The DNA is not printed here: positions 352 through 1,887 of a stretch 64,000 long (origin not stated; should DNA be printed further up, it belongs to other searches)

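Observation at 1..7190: Compact ACP-dependent KS/CLF (type II PKS-like) operon with a non-canonical accessory gene set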

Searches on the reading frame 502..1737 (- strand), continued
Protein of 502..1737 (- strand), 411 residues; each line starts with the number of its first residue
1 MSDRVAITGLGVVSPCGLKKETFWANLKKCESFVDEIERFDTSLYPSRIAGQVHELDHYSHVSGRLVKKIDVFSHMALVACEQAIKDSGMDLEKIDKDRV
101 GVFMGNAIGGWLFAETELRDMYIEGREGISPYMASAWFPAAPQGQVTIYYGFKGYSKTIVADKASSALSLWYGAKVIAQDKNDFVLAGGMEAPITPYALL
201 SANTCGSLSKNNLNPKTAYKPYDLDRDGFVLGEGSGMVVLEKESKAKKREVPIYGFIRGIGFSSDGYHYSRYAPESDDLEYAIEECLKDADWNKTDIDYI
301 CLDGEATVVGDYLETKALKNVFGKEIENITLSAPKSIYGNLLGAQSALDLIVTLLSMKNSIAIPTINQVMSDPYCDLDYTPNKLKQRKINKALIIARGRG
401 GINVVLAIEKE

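Call 32: search_protein_families(library=ncbifam, proteins=[L001:11537-12334:+, L001:12398-12835:+, L001:12828-13952:+, L001:13965-14732:+, L001:14765-16225:+, L001:16351-17247:+, L001:17247-18200:+, L001:18261-19256:+, L001:19273-20709:+], max_evalue=0.00001)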
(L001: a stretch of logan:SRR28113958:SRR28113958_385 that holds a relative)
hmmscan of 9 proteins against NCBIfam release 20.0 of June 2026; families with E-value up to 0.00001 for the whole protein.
L001:11537-12334:+ (265 aa): 0 families

L001:12398-12835:+ (145 aa): 0 families

L001:12828-13952:+ (374 aa): 2 families
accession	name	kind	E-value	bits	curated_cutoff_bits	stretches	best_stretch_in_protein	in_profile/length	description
TIGR00880.1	2_A_01_02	superfamily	8.7e-12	45.4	131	1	48-178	3-139/141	multidrug resistance protein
TIGR00711.1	efflux_EmrB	subfamily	7.7e-07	28.2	230.2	1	25-134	23-132/485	DHA2 family efflux MFS transporter permease subunit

L001:13965-14732:+ (255 aa): 228 families (the best 25 are shown)
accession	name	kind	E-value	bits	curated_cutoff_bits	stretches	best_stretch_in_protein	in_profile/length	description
NF005559.1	PRK07231.1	subfamily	1.2e-40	139.6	215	1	3-225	1-233/249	glucose 1-dehydrogenase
NF004825.0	PRK06181.1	equivalog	5.4e-38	130.8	215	1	2-209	2-206/268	SDR family oxidoreductase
NF005539.0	PRK07201.1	equivalog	1.1e-37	130.2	549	1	2-222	366-585/657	SDR family oxidoreductase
NF052558.1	MBtsdlDhBudC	equivalog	2e-36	125.8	270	1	5-210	2-212/250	meso-2,3-butanediol dehydrogenase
NF005672.0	PRK07454.1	equivalog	4.4e-36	124.3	234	1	7-225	7-225/241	SDR family oxidoreductase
NF004521.0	PRK05866.1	equivalog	4.8e-36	124.4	368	1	3-199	37-235/294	SDR family oxidoreductase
NF005806.0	PRK07666.1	equivalog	2.1e-35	122.1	286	1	3-221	4-221/239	3-ketoacyl-ACP reductase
NF006565.0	PRK09072.1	equivalog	2.6e-34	119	238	1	3-227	2-224/265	SDR family oxidoreductase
NF006070.0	PRK08213.1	subfamily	2.8e-34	118.8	279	1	3-200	9-210/259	gluconate 5-dehydrogenase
NF005594.0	PRK07326.1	equivalog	9.7e-34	116.9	271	1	3-233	3-228/237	SDR family oxidoreductase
NF006073.0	PRK08219.1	equivalog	1e-33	117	218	1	6-234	3-222/227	SDR family oxidoreductase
NF005495.0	PRK07109.1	subfamily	2.1e-33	116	264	1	3-223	5-230/334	SDR family oxidoreductase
NF005878.0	PRK07825.1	subfamily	2.7e-33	115.5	287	1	3-222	6-218/278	short chain dehydrogenase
TIGR01830.1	3oxo_ACP_reduc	equivalog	3.1e-33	115.5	297.75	1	9-225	1-224/239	3-oxoacyl-[acyl-carrier-protein] reductase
NF004791.0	PRK06138.1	equivalog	5.2e-33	114.4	312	1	3-209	2-206/252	SDR family oxidoreductase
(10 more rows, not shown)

L001:14765-16225:+ (486 aa): 18 families
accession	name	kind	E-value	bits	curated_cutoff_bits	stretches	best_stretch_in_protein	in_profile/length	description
TIGR02026.1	BchE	equivalog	8.1e-59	199.8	481.35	1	3-431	2-416/497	magnesium-protoporphyrin IX monomethyl ester anaerobic oxidative cyclase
TIGR03471.1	HpnJ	equivalog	9.6e-42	143.4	577.6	1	89-454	87-444/472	hopanoid biosynthesis associated radical SAM protein HpnJ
NF050148.1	rSAM_ApyD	equivalog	1.5e-32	112.8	750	1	55-360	65-350/645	RiPP biosynthesis radical SAM protein ApyD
NF038361.1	rSAM_Sden_1168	equivalog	2.2e-32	112.4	575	1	42-402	103-477/560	Sden_1168 family B12-binding radical SAM P-methyltransferase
TIGR04479.1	bcpD_PhpK_rSAM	subfamily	4.3e-29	101.2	600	1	87-395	128-428/504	PhpK family radical SAM P-methyltransferase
TIGR04367.1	HpnR_B12_rSAM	equivalog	1.8e-27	96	650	1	30-424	29-395/490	hopanoid C-3 methylase HpnR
TIGR04385.1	B12_rSAM_cofa1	equivalog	1.3e-26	93.8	450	1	30-375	27-363/438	B12 lower ligand biosynthesis radical SAM protein BzaD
TIGR03975.1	rSAM_ocin_1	subfamily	8.7e-24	84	281.85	1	54-260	118-319/606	RiPP maturation radical SAM C-methyltransferase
TIGR04072.2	rSAM_ladder_B12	equivalog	6.7e-23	81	360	1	33-370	28-343/443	lipid biosynthesis B12-binding/radical SAM protein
NF033712.0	B12_rSAM_KedN5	subfamily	6.9e-20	70.8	700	1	83-281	75-273/624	KedN5 family methylcobalamin-dependent radical SAM C-methyltransferase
NF033070.1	rSAM_AprD4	equivalog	9.5e-18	64.3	500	1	163-434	160-423/456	AprD4 family radical SAM diol-dehydratase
TIGR04014.1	B12_SAM_MJ_0865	equivalog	2e-14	53.2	360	1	101-399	70-359/434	methyl-coenzyme M reductase glutamine C-methyltransferase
TIGR04190.1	B12_SAM_Ta0216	equivalog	9.7e-14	50.8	500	1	90-279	100-298/554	TIGR04190 family B12-binding domain/radical SAM domain protein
TIGR04013.1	B12_SAM_MJ_1487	hypoth_equivalog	8.7e-12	44.6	251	1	87-214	57-167/382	TIGR04013 family B12-binding domain/radical SAM domain-containing protein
TIGR04295.1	B12_rSAM_oligo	hypoth_equivalog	4e-11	42.3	400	1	32-383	34-366/422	TIGR04295 family B12-binding domain-containing radical SAM protein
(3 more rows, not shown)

L001:16351-17247:+ (298 aa): 0 families

L001:17247-18200:+ (317 aa): 8 families
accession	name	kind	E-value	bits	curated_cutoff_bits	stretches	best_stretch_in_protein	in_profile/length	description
NF004326.0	PRK05720.1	subfamily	1.6e-74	250.8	271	1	12-309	11-332/358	s-methyl-5-thioribose-1-phosphate isomerase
TIGR00512.1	salvage_mtnA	equivalog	3.9e-70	236.5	279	1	14-311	3-327/335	S-methyl-5-thioribose-1-phosphate isomerase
TIGR00524.1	eIF-2B_rel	subfamily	7.5e-61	205.9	185.85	1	39-310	2-294/303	S-methyl-5-thioribose-1-phosphate isomerase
NF004700.0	PRK06036.1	equivalog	6.7e-53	179.9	528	1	17-309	9-320/339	S-methyl-5-thioribose-1-phosphate isomerase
NF004436.0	PRK05772.1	equivalog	9.2e-53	179.8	521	1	3-311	8-343/363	S-methyl-5-thioribose-1-phosphate isomerase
TIGR00511.1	ribulose_e2b2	equivalog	9.8e-35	120.2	314.1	1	46-308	7-277/301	ribose 1,5-bisphosphate isomerase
NF006210.0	PRK08335.1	equivalog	1.2e-20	74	339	1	74-257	39-218/275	translation initiation factor IF-2B subunit alpha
NF004994.0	PRK06372.1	equivalog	3.4e-14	52.8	249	1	173-309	111-238/253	translation initiation factor IF-2B subunit delta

L001:18261-19256:+ (331 aa): 28 families (the best 25 are shown)
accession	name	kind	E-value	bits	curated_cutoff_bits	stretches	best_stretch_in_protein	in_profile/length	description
NF040649.1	FucA_Meth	equivalog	8.8e-30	104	250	1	7-184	3-176/179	L-fuculose phosphate aldolase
NF006208.0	PRK08333.1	equivalog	1.5e-25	90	267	1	4-181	3-180/189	aldolase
NF006413.0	PRK08660.1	equivalog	1.8e-24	86.6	203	1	7-185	3-178/184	aldolase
NF043034.1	OxoTetrPhDc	equivalog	8.6e-24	84.5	250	1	5-188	4-192/205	3-oxo-tetronate 4-phosphate decarboxylase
NF005123.0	PRK06557.1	subfamily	1.7e-21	77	251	1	3-183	9-194/223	L-ribulose-5-phosphate 4-epimerase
TIGR03328.1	salvage_mtnB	equivalog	1.1e-18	67.5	137.05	1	14-175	5-182/194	methylthioribulose 1-phosphate dehydratase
NF006672.0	PRK09220.1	equivalog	3.7e-18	65.7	226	1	3-119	8-126/209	methylthioribulose 1-phosphate dehydratase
NF005302.0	PRK06833.1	equivalog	1e-16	61.1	264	1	3-182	3-184/214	L-fuculose-phosphate aldolase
NF004527.0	PRK05874.1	equivalog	2.1e-14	53.6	308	1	8-195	9-203/218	L-fuculose-phosphate aldolase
NF004979.0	PRK06357.1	equivalog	7.2e-14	51.6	216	1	2-182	2-196/221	hypothetical protein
NF004492.0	PRK05834.1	equivalog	1.8e-13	50.4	139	1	7-180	7-183/197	hypothetical protein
NF053831.1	RU1PAldHalo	equivalog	3e-13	49.7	300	1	6-182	5-180/208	ribulose-1-phosphate aldolase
NF009625.0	PRK13145.1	equivalog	6e-13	48.9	369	1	7-100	9-103/235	L-ribulose-5-phosphate 4-epimerase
NF006047.0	PRK08193.1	subfamily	1.1e-12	48.1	257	1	8-104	6-104/231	L-ribulose-5-phosphate 4-epimerase AraD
NF005984.0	PRK08087.1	subfamily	1.6e-12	47.7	264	1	1-183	1-183/215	L-fuculose-phosphate aldolase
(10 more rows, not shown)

L001:19273-20709:+ (478 aa): 42 families (the best 25 are shown)
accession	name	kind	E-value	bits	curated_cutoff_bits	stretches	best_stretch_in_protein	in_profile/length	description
TIGR01804.1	BADH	equivalog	3.5e-107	358.8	668.6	1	9-461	3-467/467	betaine-aldehyde dehydrogenase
NF010000.0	PRK13473.1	subfamily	1e-106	357.4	615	1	7-464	7-471/475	aminobutyraldehyde dehydrogenase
NF009725.0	PRK13252.1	equivalog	9.6e-97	324.4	593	1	4-469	7-483/488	betaine-aldehyde dehydrogenase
NF045736.1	PaDhStyDRhodo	equivalog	2.4e-94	316.6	800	1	7-463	6-475/479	phenylacetaldehyde dehydrogenase StyD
TIGR02299.1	HpaE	equivalog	1.8e-90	303.9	638.35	1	9-472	6-483/488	5-carboxymethyl-2-hydroxymuconate semialdehyde dehydrogenase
NF040648.1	lactal_redase_Meth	equivalog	1.9e-89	300.8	650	1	10-465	5-462/463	lactaldehyde dehydrogenase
NF007497.0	PRK10090.1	equivalog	1.1e-87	294.9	500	1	2-463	5-475/480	aldehyde dehydrogenase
NF050026.1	AcaldDHExaC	equivalog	1.4e-86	291.2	900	1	2-472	14-500/503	acetaldehyde dehydrogenase ExaC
NF006916.0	PRK09407.1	equivalog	2.9e-84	283.6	521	1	14-464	31-491/526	succinic semialdehyde dehydrogenase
TIGR03374.1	ABALDH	equivalog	1.7e-83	281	909.3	1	14-464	13-470/472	aminobutyraldehyde dehydrogenase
TIGR03216.1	OH_muco_semi_DH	equivalog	3.2e-83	280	693.25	1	5-465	2-479/481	2-hydroxymuconic semialdehyde dehydrogenase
TIGR01780.1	SSADH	subfamily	1.8e-80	271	646.35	1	21-461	1-448/448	succinate-semialdehyde dehydrogenase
NF045735.1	PaDhStyDPseudo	equivalog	7.5e-79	265.6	850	1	14-466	15-482/483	phenylacetaldehyde dehydrogenase StyD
NF042993.1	AlphKGSA_gudD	equivalog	6.8e-75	252.6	770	1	2-451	2-466/481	alpha-ketoglutaric semialdehyde dehydrogenase GucD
NF052305.1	DioxValDhHalo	equivalog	1.2e-73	248.7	750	1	2-444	3-458/483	2,5-dioxovalerate dehydrogenase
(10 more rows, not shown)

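Call 33: search_protein_families(library=pfam, proteins=[L001:11537-12334:+, L001:12398-12835:+, L001:12828-13952:+, L001:13965-14732:+, L001:14765-16225:+, L001:16351-17247:+, L001:17247-18200:+, L001:18261-19256:+, L001:19273-20709:+], max_evalue=0.001)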
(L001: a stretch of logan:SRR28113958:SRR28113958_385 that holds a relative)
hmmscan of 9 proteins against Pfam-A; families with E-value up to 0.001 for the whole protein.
L001:11537-12334:+ (265 aa): 1 family
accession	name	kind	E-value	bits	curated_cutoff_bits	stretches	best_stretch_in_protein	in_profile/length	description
PF04199.19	Cyclase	-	2.2e-28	99.7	23.1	1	4-195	1-142/142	Putative cyclase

L001:12398-12835:+ (145 aa): 2 families
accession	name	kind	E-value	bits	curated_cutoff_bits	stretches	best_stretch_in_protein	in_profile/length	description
PF10604.15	Polyketide_cyc2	-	8e-07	29.9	27.4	1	1-136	1-138/142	Polyketide cyclase / dehydrase and lipid transport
PF03364.25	Polyketide_cyc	-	2.2e-06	28.4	23.4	1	10-126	1-116/126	Polyketide cyclase / dehydrase and lipid transport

L001:12828-13952:+ (374 aa): 1 family
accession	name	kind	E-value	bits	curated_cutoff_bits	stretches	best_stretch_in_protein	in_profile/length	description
PF07690.21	MFS_1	-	3.2e-25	89.2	33.4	1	10-342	2-346/347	Major Facilitator Superfamily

L001:13965-14732:+ (255 aa): 9 families
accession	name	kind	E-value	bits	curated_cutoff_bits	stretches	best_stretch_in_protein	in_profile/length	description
PF00106.31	adh_short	-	1.6e-47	162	26.6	1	7-198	1-191/195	short chain dehydrogenase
PF13561.12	adh_short_C2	-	2.2e-36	126.1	27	1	13-226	1-222/236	Enoyl-(Acyl carrier protein) reductase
PF08659.16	KR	-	5.5e-14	52.9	22.6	1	9-126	3-125/180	KR domain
PF13460.12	NAD_binding_10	-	1.6e-10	41.6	27.2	1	13-188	1-145/184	NAD(P)H-binding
PF01370.27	Epimerase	-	4e-09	36.7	20.9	1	10-145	2-119/240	NAD dependent epimerase/dehydratase family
PF03435.24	Sacchrp_dh_NADP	-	1.3e-06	29.2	25.1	1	11-100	3-86/129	Saccharopine dehydrogenase NADP binding domain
PF02719.21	Polysacc_synt_2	-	1.5e-05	24.8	20.2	1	10-90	2-85/293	Polysaccharide biosynthesis protein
PF16363.11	GDP_Man_Dehyd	-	0.00016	21.7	27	1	10-103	1-96/332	GDP-mannose 4,6 dehydratase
PF01073.25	3Beta_HSD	-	0.0002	21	22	1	10-75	1-66/280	3-beta hydroxysteroid dehydrogenase/isomerase family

L001:14765-16225:+ (486 aa): 2 families
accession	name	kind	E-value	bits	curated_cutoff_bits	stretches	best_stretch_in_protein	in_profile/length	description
PF04055.27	Radical_SAM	-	1.3e-19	71.4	29.5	1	203-366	3-159/166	Radical SAM superfamily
PF02310.24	B12-binding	-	4.1e-12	46.4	32.1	1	30-134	21-117/121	B12 binding domain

L001:16351-17247:+ (298 aa): 1 family
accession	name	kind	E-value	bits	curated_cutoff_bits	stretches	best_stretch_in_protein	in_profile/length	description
PF04909.20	Amidohydro_2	-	1.3e-17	64.9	26.4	1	3-295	1-288/289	Amidohydrolase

L001:17247-18200:+ (317 aa): 1 family
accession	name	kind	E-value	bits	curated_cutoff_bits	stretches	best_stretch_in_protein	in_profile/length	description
PF01008.23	IF-2B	-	1e-57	196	22.4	1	63-311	13-272/280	Initiation factor 2 subunit family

L001:18261-19256:+ (331 aa): 2 families
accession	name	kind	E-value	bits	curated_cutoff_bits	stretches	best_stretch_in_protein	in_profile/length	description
PF00596.27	Aldolase_II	-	2.1e-32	112.9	22.2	1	9-180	2-181/183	Class II Aldolase and Adducin N-terminal domain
PF02036.22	SCP2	-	0.00025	21.7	21.3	0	229-314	11-96/101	SCP-2 sterol transfer family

L001:19273-20709:+ (478 aa): 2 families
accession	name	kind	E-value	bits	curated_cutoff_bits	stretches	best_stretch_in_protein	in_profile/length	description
PF00171.27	Aldedh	-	4.6e-129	431.4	23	1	14-463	4-461/461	Aldehyde dehydrogenase family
PF05893.19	LuxC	-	2.3e-05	23.9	21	1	132-303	84-260/401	Acyl-CoA reductase (LuxC)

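Call 34: search_solved_structures(query=L001:16351-17247:+, max_evalue=0.01)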
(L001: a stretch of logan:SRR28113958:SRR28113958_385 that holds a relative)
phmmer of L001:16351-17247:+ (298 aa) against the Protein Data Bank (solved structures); distinct sequences matched with E-value up to 0.01: 35.
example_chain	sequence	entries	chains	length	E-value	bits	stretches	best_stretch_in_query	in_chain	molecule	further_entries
8yt2_A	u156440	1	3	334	6.7e-13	51.9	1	63-294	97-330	2-amino-3-carboxymuconate 6-semialdehyde decarboxylase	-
4epk_A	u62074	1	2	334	1.1e-12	51.1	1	63-294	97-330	2-amino-3-carboxymuconate 6-semialdehyde decarboxylase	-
4ifk_B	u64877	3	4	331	1.6e-12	50.7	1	63-294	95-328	2-amino-3-carboxymuconate 6-semialdehyde decarboxylase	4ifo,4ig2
2hbv_A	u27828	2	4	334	1.6e-12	50.6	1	63-294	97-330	2-amino-3-carboxymuconate 6-semialdehyde decarboxylase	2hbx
4era_A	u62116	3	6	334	1.9e-12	50.4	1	63-294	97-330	2-amino-3-carboxymuconate 6-semialdehyde decarboxylase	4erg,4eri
6mgs_A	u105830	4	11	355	1.9e-12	50.4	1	63-294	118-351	2-amino-3-carboxymuconate 6-semialdehyde decarboxylase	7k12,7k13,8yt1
6mgt_A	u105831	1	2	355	2.3e-12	50.1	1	64-294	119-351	2-amino-3-carboxymuconate 6-semialdehyde decarboxylase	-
4inf_A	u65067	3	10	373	2.8e-12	49.8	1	102-290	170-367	METAL-DEPENDENT HYDROLASE | 5-Carboxyvanillate Decarboxylase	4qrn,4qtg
4ifr_A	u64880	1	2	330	1.1e-11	47.9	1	63-294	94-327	2-amino-3-carboxymuconate 6-semialdehyde decarboxylase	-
4ifk_A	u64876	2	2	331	1.1e-11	47.9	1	63-294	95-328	2-amino-3-carboxymuconate 6-semialdehyde decarboxylase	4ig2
4qs5_A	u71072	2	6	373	1.4e-11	47.5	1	102-290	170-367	Ligw2 Decarboxylase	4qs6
4ign_A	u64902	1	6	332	2.8e-11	46.5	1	102-294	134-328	2-amino-3-carboxymuconate-6-semialdehyde decarboxylase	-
4igm_A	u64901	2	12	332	2.9e-11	46.5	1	102-294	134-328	2-amino-3-carboxymuconate-6-semialdehyde decarboxylase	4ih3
4ofc_A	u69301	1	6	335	2.9e-11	46.5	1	102-294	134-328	2-amino-3-carboxymuconate-6-semialdehyde decarboxylase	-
2wm1_A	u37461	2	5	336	2.9e-11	46.5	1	102-294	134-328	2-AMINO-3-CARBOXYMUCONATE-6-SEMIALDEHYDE DECARBOXYLASE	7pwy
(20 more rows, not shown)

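Call 35: search_solved_structures(query=L001:11537-12334:+, max_evalue=0.01)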
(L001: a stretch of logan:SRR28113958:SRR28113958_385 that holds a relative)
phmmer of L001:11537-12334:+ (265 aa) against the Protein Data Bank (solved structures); distinct sequences matched with E-value up to 0.01: 7.
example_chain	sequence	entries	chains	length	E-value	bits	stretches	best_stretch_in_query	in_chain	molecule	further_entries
5nnb_A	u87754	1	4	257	1.2e-05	28.6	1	73-265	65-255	isatin hydrolase A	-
5nna_A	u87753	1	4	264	1.3e-05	28.4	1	73-265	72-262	isatin hydrolase A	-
6bnn_A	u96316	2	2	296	0.0022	21.2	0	49-103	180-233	Lactoylglutathione lyase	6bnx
6bnz_A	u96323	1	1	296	0.0022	21.1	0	49-103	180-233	Lactoylglutathione lyase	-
5d7z_A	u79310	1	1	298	0.0024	21.1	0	49-103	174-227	Lactoylglutathione lyase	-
1r61_A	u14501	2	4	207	0.0035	20.5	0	72-197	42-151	metal-dependent hydrolase | Hydrolase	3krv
2b0a_A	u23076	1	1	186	0.009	19.2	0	123-193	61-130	Hypothetical protein MJ0783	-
